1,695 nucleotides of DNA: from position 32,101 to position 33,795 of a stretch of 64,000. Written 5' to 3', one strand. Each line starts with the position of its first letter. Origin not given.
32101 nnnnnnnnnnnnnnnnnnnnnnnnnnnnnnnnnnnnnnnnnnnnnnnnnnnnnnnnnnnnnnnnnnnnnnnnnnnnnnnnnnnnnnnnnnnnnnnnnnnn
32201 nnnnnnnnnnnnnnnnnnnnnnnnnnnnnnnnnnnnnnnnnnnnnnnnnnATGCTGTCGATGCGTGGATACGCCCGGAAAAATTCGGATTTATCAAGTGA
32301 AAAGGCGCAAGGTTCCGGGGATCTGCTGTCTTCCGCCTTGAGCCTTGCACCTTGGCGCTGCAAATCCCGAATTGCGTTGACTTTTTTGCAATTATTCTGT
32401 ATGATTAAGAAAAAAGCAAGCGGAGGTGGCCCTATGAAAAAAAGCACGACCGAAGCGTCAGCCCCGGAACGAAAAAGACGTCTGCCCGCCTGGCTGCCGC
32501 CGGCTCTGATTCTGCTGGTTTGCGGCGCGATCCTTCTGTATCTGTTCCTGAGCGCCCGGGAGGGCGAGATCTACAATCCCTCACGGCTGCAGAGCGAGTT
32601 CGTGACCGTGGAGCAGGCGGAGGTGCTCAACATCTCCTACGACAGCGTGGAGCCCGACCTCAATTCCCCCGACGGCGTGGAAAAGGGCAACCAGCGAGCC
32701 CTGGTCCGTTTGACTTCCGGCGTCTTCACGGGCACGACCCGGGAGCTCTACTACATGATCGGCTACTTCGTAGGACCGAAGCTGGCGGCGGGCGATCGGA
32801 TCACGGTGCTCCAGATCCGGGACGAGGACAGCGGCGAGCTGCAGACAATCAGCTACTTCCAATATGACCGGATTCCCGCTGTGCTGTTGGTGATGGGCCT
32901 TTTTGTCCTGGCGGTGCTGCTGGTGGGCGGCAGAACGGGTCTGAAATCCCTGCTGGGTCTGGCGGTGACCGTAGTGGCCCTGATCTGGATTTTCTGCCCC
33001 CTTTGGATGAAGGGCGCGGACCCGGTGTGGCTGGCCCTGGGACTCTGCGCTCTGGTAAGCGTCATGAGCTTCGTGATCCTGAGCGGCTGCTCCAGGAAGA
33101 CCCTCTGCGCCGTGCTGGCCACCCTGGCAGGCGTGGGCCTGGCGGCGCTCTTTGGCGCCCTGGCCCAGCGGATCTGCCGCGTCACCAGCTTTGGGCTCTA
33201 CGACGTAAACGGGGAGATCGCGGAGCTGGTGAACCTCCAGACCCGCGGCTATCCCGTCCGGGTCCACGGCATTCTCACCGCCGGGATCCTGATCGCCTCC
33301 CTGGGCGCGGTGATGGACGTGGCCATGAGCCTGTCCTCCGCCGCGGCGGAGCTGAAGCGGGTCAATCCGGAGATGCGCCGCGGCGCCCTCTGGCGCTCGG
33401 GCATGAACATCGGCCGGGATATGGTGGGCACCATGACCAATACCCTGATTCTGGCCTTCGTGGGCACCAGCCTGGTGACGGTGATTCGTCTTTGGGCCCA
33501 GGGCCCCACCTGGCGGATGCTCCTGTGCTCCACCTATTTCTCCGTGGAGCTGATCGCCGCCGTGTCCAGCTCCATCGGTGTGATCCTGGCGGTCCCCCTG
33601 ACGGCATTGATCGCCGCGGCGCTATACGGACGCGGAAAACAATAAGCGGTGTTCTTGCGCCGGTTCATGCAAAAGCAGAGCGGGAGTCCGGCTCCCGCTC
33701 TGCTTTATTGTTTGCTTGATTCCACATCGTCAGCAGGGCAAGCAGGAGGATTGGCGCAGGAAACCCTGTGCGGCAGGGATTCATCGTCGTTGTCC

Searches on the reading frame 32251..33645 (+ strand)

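Call 78: search_protein_families(library=pfam, proteins=[window:32251-33645:+], max_evalue=0.001)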
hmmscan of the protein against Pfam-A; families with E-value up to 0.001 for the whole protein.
window:32251-33645:+ (464 aa): 1 family
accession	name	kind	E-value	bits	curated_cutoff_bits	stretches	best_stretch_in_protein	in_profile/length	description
PF07907.16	YibE_F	-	3e-70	236.9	27.2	1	212-456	2-240/241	YibE/F-like protein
